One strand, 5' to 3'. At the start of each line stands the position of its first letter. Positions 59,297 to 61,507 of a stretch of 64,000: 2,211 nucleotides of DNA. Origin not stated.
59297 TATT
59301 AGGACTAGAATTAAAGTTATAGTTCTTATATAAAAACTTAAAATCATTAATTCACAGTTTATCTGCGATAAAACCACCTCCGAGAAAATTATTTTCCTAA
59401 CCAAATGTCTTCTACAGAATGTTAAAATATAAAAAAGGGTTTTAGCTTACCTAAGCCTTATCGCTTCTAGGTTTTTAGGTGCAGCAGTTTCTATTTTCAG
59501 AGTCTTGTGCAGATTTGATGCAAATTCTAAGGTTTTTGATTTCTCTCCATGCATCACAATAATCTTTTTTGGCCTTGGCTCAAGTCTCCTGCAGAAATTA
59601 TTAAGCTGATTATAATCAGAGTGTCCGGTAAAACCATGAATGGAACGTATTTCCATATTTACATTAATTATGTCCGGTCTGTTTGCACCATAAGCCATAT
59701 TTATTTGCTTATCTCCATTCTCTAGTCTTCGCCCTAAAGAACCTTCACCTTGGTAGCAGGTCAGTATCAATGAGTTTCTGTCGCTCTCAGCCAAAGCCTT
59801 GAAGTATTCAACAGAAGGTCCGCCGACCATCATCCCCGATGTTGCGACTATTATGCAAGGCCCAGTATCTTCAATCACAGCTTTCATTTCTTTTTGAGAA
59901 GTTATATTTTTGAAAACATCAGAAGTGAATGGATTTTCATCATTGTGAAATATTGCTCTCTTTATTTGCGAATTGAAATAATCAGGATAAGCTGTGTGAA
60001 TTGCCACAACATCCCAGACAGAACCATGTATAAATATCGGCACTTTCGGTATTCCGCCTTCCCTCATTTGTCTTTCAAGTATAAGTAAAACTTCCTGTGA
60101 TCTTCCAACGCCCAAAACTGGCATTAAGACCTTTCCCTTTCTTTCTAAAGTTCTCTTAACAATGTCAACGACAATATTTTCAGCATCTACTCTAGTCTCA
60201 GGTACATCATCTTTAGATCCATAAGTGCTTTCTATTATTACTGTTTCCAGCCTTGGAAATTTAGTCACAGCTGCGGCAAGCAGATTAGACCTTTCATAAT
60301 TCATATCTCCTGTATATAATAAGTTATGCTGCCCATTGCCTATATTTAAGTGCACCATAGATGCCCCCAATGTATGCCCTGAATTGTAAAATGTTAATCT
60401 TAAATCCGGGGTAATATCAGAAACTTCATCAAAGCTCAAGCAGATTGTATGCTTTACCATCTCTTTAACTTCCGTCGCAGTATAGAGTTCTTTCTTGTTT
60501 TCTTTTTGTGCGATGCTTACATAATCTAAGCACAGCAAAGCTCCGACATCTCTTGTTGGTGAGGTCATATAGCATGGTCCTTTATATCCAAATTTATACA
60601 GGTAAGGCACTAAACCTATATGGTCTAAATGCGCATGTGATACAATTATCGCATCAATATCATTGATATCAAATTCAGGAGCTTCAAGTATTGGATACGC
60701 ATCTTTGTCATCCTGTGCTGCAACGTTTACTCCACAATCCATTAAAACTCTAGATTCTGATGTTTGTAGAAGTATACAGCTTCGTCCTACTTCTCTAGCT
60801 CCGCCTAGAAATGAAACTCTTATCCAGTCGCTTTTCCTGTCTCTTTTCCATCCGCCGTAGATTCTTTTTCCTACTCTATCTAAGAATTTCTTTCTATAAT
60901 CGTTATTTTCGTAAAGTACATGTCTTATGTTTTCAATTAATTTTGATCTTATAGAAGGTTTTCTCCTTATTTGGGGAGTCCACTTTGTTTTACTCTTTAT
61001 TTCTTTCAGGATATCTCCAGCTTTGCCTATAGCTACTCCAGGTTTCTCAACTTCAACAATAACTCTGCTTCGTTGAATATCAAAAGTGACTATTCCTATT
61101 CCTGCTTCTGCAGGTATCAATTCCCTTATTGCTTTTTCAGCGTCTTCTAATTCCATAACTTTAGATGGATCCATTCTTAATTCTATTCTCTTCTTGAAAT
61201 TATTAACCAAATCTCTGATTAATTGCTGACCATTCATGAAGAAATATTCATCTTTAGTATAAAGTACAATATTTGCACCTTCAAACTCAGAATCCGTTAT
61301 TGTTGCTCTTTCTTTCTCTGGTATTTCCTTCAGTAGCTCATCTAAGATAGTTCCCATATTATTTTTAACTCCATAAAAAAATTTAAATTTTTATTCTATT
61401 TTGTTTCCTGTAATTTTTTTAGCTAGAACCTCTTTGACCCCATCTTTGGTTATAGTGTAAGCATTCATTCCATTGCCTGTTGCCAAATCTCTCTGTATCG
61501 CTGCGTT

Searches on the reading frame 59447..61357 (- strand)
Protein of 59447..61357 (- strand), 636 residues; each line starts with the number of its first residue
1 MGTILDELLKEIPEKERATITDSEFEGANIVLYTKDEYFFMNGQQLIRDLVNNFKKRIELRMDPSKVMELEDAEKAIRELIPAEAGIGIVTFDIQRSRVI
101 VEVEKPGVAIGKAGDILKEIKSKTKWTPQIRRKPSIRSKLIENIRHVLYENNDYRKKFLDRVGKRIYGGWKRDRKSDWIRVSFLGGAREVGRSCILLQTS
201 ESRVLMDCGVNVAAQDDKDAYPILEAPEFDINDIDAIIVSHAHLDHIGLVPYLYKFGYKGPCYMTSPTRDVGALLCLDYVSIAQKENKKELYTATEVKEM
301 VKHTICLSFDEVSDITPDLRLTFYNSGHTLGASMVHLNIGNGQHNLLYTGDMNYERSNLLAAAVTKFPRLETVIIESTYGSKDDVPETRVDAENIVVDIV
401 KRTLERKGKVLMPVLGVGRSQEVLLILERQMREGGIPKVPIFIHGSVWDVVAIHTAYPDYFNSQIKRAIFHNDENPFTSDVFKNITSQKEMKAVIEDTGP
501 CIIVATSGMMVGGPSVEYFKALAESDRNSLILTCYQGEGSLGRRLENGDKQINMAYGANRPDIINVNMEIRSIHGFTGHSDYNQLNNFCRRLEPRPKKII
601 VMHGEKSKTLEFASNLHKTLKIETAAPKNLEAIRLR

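Call 34: list_cluster_members(proteins=[window:59447-61357:-, window:18485-19426:-, window:44479-45771:-])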
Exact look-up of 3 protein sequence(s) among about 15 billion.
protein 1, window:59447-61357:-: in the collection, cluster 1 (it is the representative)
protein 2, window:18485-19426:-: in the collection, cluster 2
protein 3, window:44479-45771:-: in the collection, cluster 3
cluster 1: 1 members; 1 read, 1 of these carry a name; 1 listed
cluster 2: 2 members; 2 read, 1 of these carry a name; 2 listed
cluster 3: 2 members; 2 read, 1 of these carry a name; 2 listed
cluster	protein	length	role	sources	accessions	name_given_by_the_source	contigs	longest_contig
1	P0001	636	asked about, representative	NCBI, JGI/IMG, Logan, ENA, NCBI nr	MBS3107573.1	beta-CASP ribonuclease aCPSF1 [Candidatus Woesearchaeota archaeon]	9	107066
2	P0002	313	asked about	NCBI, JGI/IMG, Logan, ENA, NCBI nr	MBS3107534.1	deoxyhypusine synthase family protein [Candidatus Woesearchaeota archaeon]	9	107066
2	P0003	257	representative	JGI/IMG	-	-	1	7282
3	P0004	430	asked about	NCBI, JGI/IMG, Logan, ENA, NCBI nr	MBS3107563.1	Glu-tRNA(Gln) amidotransferase subunit GatD [Candidatus Woesearchaeota archaeon]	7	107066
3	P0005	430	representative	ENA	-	-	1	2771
